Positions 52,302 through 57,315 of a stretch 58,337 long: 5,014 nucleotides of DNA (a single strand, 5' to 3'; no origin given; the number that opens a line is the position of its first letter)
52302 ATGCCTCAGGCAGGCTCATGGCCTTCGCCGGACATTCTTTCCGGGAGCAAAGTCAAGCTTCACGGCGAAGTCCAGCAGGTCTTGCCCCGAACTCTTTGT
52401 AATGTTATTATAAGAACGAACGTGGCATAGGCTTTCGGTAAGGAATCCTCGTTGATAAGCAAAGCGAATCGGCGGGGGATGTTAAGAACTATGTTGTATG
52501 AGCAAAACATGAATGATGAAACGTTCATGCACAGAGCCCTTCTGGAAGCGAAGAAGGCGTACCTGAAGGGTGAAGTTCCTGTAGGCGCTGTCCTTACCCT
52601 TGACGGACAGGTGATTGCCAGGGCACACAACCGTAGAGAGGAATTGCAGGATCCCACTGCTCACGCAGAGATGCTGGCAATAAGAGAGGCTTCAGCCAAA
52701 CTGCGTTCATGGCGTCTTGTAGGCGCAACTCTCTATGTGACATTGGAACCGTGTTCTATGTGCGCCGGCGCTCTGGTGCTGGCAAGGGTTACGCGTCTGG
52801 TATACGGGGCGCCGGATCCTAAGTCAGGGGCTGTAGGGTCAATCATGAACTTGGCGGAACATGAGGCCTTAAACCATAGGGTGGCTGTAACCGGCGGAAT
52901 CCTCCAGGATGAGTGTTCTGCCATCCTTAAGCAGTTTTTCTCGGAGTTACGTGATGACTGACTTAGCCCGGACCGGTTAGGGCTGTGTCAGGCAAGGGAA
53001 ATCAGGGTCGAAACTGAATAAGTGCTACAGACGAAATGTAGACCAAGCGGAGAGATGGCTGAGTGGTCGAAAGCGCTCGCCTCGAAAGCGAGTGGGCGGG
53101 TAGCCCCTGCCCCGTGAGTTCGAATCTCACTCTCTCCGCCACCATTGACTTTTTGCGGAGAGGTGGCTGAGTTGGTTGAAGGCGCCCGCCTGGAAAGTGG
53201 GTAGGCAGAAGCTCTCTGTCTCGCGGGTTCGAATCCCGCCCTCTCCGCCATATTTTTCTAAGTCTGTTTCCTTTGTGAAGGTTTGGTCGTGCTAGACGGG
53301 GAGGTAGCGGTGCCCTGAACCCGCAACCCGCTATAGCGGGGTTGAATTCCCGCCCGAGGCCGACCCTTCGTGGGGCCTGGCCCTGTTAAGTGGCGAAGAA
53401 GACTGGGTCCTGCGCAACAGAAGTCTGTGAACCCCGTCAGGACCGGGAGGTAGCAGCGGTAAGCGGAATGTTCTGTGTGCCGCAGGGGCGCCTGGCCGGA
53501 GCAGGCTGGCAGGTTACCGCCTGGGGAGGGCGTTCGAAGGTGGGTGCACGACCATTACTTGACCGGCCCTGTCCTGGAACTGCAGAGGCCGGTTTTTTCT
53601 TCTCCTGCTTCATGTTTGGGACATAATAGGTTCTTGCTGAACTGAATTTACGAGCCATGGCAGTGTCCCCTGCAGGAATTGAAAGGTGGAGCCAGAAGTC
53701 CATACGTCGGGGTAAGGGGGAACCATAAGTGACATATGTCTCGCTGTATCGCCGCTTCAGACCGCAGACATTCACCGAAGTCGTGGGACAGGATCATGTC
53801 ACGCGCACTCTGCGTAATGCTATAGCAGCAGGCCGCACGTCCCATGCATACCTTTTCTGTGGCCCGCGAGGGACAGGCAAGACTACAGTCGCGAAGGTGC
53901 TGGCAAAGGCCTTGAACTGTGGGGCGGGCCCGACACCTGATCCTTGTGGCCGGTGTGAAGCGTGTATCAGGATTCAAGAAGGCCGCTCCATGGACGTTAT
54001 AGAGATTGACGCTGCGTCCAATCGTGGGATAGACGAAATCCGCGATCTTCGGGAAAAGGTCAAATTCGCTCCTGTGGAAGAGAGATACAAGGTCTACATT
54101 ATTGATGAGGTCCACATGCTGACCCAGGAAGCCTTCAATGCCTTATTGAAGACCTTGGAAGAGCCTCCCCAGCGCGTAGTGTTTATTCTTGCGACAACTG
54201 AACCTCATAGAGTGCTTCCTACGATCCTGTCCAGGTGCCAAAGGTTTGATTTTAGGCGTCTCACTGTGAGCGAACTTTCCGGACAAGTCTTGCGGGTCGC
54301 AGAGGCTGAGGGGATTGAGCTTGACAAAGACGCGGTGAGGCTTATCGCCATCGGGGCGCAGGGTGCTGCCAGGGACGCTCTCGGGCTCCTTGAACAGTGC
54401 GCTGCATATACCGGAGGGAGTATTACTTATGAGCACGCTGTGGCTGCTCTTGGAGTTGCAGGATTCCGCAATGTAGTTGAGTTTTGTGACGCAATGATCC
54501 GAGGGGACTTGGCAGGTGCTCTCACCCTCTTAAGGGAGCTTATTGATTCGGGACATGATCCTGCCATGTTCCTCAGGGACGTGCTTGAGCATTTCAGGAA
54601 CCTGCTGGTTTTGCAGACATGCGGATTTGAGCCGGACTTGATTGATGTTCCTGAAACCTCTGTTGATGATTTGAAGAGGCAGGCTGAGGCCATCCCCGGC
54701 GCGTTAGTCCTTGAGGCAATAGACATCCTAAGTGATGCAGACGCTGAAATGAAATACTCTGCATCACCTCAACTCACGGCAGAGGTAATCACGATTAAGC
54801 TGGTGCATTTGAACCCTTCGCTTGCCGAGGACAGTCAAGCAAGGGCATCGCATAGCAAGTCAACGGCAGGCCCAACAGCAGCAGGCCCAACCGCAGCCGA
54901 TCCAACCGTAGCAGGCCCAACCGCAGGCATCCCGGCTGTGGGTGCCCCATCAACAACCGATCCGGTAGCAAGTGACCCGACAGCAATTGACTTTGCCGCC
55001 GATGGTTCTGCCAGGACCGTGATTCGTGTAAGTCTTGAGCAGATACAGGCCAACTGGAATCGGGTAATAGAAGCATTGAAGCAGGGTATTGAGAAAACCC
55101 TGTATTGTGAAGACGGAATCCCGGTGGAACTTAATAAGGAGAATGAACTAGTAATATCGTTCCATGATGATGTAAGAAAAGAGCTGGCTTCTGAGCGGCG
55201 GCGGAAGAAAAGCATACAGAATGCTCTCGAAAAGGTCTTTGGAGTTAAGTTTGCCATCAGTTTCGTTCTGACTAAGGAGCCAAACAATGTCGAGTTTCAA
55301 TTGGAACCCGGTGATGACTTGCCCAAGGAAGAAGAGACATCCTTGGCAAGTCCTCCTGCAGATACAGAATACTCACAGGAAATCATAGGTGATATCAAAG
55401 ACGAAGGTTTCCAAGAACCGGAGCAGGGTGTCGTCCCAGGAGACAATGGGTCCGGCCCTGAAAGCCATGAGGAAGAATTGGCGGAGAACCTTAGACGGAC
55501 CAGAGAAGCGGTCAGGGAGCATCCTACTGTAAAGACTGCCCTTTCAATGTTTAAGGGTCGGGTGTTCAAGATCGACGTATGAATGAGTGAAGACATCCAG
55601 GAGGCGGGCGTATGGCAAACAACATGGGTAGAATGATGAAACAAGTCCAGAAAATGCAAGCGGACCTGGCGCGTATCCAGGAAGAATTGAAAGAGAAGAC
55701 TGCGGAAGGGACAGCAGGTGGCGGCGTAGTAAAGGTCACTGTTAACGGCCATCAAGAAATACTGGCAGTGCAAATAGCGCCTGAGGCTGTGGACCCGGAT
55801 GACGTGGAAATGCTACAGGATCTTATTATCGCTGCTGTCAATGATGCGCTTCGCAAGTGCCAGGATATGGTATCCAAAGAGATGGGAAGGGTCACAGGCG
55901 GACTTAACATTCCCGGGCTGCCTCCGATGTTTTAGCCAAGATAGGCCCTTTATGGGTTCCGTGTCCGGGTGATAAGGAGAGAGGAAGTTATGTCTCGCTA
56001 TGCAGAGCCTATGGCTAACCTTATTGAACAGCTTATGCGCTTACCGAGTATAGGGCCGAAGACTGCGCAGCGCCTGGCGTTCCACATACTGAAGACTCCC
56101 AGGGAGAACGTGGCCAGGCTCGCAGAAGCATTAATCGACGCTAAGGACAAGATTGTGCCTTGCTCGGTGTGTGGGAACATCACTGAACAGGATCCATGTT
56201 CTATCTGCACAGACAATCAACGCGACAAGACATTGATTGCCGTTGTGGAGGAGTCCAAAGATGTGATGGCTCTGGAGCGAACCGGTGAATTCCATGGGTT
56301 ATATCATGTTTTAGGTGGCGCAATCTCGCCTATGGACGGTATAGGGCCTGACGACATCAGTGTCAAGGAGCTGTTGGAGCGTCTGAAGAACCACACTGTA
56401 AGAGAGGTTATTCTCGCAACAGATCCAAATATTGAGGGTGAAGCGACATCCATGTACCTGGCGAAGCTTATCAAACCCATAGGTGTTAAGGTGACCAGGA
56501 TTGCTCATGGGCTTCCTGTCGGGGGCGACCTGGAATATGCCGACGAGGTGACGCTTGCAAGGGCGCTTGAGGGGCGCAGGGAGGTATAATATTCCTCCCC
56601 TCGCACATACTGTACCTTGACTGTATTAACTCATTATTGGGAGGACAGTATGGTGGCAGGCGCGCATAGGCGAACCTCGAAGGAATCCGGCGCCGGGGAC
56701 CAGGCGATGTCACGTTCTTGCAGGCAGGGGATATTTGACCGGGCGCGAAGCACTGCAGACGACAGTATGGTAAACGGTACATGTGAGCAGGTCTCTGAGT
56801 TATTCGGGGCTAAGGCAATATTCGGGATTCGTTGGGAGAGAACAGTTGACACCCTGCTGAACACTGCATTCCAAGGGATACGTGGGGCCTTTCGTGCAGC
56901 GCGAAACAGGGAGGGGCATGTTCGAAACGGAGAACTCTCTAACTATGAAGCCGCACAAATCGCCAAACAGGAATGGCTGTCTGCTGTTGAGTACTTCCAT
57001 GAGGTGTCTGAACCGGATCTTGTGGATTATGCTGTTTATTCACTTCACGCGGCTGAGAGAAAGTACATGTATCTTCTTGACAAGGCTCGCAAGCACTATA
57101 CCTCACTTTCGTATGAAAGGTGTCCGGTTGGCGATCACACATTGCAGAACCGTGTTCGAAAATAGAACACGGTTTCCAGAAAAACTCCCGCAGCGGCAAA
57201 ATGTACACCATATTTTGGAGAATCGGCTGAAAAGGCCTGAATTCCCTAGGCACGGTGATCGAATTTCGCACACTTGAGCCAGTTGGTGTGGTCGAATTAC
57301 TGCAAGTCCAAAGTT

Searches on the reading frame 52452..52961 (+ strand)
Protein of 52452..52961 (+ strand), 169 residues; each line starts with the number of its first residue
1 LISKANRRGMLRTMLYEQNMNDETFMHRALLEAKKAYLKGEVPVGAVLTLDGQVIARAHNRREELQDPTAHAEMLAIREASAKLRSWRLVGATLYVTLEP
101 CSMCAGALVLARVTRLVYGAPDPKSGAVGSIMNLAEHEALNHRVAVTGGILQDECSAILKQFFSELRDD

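Call 89: search_protein_families(library=pfam, proteins=[window:52452-52961:+], max_evalue=0.00001)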
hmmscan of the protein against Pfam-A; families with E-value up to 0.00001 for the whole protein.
window:52452-52961:+ (169 aa): 3 families
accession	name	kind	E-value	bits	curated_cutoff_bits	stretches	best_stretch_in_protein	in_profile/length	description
PF14437.12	MafB19-deam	-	5.7e-45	153.1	27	1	20-167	1-142/142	MafB19-like deaminase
PF00383.29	dCMP_cyt_deam_1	-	1.3e-31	108.9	25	1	21-119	3-101/102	Cytidine and deoxycytidylate deaminase zinc-binding region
PF14439.12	Bd3614-deam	-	5e-09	36.6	38.5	1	45-143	12-110/113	Bd3614-like deaminase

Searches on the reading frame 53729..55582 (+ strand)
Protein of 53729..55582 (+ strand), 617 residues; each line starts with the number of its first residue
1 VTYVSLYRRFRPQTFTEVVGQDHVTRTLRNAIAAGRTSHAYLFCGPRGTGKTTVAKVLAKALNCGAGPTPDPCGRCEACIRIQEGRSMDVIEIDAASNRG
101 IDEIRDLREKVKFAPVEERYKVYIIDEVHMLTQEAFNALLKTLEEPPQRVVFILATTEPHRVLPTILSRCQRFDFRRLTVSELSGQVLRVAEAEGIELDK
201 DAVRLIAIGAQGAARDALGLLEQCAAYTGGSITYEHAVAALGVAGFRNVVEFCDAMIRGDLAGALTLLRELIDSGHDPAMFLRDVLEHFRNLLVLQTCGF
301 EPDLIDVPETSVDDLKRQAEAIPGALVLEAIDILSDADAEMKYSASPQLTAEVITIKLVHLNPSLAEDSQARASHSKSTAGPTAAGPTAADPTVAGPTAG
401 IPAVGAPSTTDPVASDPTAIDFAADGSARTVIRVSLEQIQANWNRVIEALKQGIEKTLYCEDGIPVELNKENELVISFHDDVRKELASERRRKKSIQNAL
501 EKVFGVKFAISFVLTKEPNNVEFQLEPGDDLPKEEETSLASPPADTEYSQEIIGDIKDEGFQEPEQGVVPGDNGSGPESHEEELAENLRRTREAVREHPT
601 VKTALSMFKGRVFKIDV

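Call 89: search_protein_families(library=pfam, proteins=[window:53729-55582:+], max_evalue=0.00001)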
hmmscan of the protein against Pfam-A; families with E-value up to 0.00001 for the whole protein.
window:53729-55582:+ (617 aa): 8 families
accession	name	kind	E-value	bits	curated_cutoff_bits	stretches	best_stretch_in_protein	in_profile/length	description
PF13177.12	DNA_pol3_delta2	-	7.2e-50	169.5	27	1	21-178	2-160/161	DNA polymerase III, delta subunit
PF12169.13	DNA_pol3_gamma3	-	1.5e-15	57.6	24.4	1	235-362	4-131/143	DNA polymerase III subunits gamma and tau domain III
PF00004.35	AAA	-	6.2e-15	56.2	21.2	1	42-174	2-124/131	ATPase family associated with various cellular activities (AAA)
PF22608.2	DNAX_ATPase_lid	-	5.7e-09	36.1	27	1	185-230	4-49/49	DNA polymerase III clamp loader subunit, ATPase lid domain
PF05496.18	RuvB_N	-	1.2e-08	35.3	27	1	11-72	2-67/159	Holliday junction DNA helicase RuvB P-loop domain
PF13401.12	AAA_22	-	1.8e-07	31.9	27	1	40-157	7-123/130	AAA domain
PF13604.12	AAA_30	-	1.3e-06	28.7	27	1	40-153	20-122/191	AAA domain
PF13191.12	AAA_16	-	9.8e-06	26.6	32.6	0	18-143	2-156/167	AAA ATPase domain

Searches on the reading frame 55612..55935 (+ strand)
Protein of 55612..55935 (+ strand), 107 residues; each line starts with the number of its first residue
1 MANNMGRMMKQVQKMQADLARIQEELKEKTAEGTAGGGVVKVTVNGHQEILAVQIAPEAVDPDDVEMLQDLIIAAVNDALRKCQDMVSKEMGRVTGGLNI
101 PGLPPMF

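Call 89: search_protein_families(library=pfam, proteins=[window:55612-55935:+], max_evalue=0.00001)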
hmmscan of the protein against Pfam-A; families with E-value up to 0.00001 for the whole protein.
window:55612-55935:+ (107 aa): 1 family
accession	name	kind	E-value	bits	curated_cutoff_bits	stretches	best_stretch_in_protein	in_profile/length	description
PF02575.21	YbaB_DNA_bd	-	1.4e-37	128.2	25.5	1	9-99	1-91/91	YbaB/EbfC DNA-binding family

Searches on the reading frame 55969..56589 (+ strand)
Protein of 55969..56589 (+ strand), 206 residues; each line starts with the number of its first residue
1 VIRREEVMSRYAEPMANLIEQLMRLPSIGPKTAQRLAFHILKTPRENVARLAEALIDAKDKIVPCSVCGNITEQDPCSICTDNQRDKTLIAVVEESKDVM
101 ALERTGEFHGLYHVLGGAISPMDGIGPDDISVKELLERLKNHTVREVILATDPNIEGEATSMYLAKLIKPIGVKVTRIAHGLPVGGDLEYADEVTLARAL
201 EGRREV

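Call 89: search_protein_families(library=pfam, proteins=[window:55969-56589:+], max_evalue=0.00001)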
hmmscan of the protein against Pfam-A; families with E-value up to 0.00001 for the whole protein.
window:55969-56589:+ (206 aa): 5 families
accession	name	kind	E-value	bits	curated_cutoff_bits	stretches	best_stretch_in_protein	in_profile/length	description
PF13662.12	Toprim_4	-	1e-26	93.4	25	1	90-179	3-85/85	Toprim domain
PF21176.3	RecR_HhH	-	3e-19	69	27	1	16-58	2-44/45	RecR, helix-hairpin-helix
PF21175.2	RecR_C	-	3e-14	52.5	22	1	181-204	1-24/24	RecR, C-terminal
PF01751.28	Toprim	-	1.6e-13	51.1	23.1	1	90-177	2-95/96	Toprim domain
PF02132.21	RecR_ZnF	-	2.4e-09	37.2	22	1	62-82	1-21/21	RecR, Cys4-zinc finger domain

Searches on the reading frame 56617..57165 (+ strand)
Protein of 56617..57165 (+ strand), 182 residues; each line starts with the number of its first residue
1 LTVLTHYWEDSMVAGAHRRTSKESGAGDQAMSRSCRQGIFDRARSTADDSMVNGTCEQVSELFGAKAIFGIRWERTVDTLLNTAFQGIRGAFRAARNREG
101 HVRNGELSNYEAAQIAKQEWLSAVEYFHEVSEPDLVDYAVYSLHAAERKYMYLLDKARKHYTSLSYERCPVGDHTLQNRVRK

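Call 89: search_protein_families(library=pfam, proteins=[window:56617-57165:+], max_evalue=0.00001)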
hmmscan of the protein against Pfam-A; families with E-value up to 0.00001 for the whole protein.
window:56617-57165:+ (182 aa): 1 family
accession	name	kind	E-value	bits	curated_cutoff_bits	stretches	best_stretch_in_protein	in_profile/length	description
PF10704.14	DUF2508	-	3.3e-07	30.8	22.5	1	116-160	25-67/71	Protein of unknown function (DUF2508)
